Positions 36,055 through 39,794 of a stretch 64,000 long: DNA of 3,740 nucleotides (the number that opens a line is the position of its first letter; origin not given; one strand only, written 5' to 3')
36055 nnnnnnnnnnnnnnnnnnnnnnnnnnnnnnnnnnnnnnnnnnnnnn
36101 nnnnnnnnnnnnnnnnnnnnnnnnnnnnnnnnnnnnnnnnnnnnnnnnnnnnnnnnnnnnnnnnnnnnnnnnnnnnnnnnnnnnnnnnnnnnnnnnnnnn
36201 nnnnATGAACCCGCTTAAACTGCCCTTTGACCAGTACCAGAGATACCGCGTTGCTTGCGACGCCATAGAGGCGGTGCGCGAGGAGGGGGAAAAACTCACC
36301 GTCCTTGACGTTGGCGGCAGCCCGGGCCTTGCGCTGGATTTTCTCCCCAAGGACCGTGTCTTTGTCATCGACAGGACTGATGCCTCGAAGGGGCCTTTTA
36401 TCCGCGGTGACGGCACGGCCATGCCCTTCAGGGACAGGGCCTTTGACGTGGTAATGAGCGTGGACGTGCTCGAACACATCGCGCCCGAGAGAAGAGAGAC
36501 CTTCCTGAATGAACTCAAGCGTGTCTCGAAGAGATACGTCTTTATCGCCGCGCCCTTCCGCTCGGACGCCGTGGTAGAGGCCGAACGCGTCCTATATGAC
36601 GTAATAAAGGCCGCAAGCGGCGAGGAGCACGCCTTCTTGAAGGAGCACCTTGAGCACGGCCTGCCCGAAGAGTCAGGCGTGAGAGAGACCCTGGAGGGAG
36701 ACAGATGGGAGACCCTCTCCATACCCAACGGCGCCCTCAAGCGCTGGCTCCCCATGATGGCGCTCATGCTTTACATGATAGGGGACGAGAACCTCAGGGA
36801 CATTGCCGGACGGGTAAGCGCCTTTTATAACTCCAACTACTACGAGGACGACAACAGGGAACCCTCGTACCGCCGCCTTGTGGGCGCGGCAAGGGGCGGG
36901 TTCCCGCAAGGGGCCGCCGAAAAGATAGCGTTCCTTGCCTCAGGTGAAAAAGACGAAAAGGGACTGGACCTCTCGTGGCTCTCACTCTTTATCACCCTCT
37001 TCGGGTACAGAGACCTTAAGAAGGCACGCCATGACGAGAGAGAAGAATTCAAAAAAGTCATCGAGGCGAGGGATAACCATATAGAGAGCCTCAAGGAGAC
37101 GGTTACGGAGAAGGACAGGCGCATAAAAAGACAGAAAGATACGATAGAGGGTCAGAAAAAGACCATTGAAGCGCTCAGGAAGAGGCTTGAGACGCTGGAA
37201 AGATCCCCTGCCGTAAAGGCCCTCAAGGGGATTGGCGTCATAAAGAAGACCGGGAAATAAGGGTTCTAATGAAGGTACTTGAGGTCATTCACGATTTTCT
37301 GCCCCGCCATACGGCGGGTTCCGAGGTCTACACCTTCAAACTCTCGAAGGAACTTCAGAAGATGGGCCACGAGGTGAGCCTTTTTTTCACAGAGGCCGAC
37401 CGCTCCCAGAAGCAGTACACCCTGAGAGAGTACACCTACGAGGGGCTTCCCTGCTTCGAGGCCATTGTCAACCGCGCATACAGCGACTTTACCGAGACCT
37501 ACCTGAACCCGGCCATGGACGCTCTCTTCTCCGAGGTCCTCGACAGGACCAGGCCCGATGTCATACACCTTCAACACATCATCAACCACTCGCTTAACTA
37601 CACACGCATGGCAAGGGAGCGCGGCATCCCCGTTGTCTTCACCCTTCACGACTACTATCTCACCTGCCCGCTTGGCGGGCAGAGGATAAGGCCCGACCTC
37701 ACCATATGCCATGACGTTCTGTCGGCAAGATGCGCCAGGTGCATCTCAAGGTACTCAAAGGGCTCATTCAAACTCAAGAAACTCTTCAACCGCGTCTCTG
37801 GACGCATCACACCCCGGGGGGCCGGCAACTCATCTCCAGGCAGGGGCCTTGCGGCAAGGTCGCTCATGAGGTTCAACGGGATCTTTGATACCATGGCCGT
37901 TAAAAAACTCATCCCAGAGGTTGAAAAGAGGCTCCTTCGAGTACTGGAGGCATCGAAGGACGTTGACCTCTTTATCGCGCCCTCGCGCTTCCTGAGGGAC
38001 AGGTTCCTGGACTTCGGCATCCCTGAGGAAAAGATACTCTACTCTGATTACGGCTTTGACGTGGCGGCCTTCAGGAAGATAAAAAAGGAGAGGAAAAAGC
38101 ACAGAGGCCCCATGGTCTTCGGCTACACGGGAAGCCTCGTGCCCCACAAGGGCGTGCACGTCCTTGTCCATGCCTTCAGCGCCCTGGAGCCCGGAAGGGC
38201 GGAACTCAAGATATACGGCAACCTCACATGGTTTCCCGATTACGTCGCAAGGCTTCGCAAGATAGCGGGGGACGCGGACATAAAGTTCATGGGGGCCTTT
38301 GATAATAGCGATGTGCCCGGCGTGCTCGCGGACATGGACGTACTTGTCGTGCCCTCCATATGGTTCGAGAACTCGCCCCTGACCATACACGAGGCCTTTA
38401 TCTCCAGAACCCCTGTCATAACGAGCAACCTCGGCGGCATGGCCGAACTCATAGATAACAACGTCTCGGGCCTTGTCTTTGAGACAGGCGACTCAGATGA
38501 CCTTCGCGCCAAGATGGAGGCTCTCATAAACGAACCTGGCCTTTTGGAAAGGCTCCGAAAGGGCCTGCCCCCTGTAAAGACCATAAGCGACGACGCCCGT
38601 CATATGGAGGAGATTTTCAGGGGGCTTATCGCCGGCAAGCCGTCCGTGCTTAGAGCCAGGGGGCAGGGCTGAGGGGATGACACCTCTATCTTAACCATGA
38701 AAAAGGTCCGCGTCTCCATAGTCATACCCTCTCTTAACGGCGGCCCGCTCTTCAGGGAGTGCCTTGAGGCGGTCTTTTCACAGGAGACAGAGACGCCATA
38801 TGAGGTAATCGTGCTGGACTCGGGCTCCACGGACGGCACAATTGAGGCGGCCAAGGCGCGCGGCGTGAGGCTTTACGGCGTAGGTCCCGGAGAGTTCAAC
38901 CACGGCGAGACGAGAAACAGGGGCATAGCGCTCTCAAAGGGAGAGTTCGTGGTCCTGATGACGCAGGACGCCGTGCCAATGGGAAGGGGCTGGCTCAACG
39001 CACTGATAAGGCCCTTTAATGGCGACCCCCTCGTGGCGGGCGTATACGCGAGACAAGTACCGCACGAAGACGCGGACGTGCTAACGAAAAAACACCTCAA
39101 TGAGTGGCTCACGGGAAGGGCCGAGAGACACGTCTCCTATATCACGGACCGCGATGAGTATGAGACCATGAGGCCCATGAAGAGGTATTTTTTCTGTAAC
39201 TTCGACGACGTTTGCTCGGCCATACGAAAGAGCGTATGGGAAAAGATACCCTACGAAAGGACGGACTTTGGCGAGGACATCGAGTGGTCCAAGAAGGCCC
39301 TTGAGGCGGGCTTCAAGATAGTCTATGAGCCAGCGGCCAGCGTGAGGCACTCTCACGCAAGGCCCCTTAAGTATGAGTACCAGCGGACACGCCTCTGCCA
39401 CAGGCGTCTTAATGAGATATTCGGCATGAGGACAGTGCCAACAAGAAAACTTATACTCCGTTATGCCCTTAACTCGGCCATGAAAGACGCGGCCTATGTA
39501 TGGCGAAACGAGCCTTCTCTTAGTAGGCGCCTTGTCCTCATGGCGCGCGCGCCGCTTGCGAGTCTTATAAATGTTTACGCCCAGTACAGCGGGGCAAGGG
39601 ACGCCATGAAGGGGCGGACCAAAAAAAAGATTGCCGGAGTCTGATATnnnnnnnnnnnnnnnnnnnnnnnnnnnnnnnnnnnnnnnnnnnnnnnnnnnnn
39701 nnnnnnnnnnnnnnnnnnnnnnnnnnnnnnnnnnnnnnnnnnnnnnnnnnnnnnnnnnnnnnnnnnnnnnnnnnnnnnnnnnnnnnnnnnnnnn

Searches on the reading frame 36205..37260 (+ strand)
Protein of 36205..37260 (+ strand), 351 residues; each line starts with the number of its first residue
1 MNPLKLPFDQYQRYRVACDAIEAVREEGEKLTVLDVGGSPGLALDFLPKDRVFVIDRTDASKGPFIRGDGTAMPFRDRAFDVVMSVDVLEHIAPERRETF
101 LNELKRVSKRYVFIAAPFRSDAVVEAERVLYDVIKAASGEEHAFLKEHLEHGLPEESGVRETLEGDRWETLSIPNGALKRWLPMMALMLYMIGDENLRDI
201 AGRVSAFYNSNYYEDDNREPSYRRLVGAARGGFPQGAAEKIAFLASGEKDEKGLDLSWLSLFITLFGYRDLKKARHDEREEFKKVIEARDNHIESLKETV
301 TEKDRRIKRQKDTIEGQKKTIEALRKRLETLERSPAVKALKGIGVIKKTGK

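Call 10: search_protein_families(library=pfam, proteins=[window:36205-37260:+], max_evalue=0.001)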
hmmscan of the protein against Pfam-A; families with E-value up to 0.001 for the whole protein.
window:36205-37260:+ (351 aa): 3 families
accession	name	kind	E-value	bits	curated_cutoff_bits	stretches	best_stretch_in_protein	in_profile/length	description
PF08241.18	Methyltransf_11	-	1.6e-09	38.7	21.2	1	63-110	44-89/95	Methyltransferase domain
PF13649.12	Methyltransf_25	-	1.6e-07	32.3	27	1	62-109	47-94/97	Methyltransferase domain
PF13489.12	Methyltransf_23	-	2.9e-05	24.3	27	1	11-121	3-123/164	Methyltransferase domain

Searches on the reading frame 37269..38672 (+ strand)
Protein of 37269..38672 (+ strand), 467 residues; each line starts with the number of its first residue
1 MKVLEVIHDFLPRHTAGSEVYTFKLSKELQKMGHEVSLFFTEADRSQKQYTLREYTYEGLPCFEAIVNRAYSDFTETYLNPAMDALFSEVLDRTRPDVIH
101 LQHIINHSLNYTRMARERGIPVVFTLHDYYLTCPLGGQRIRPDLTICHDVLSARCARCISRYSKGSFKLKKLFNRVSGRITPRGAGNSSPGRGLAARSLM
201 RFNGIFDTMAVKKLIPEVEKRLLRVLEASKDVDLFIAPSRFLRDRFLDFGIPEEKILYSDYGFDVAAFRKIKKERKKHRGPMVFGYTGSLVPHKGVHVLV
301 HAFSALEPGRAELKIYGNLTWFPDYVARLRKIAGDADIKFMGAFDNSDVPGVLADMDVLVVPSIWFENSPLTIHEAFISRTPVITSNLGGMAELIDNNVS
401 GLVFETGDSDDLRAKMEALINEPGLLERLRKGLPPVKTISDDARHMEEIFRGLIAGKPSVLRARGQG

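Call 10: search_protein_families(library=pfam, proteins=[window:37269-38672:+], max_evalue=0.001)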
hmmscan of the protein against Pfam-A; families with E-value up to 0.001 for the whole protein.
window:37269-38672:+ (467 aa): 6 families
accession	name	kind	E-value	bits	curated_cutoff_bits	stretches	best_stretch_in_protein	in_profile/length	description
PF00534.26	Glycos_transf_1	-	1.1e-25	90.6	26.4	1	269-431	3-167/172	Glycosyl transferases group 1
PF13692.12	Glyco_trans_1_4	-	4.9e-24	85.6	27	1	283-421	3-141/142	Glycosyl transferases group 1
PF13439.12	Glyco_transf_4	-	1.1e-22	81.4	28.5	1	17-131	3-108/170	Glycosyltransferase Family 4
PF13579.12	Glyco_trans_4_4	-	3.2e-15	57.3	29.7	1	17-133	2-108/158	Glycosyl transferase 4-like domain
PF13477.12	Glyco_trans_4_2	-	2e-05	25.2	23.4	1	17-131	8-113/139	Glycosyl transferase 4-like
PF20706.3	GT4-conflict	-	0.00015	21.3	26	1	252-402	170-327/385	Family 4 Glycosyltransferase in conflict systems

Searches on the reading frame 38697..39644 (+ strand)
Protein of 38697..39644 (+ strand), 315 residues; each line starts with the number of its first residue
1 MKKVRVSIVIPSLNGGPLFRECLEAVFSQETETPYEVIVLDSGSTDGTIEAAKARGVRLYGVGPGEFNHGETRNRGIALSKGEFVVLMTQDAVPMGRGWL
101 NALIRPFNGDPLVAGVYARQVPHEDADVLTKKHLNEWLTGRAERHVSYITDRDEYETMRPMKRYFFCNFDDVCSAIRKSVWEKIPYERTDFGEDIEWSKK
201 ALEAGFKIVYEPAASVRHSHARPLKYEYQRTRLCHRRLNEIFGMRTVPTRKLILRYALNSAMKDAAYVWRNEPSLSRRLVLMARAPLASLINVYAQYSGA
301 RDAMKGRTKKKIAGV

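Call 10: search_protein_families(library=pfam, proteins=[window:38697-39644:+], max_evalue=0.001)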
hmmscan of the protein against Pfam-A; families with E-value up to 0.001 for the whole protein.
window:38697-39644:+ (315 aa): 2 families
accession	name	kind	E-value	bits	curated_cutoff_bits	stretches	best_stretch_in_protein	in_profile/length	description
PF00535.33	Glycos_transf_2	-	5.8e-20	72.3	23.3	1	7-166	1-164/168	Glycosyl transferase family 2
PF13641.12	Glyco_tranf_2_3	-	1e-10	42.5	27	1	5-232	2-226/230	Glycosyltransferase like family 2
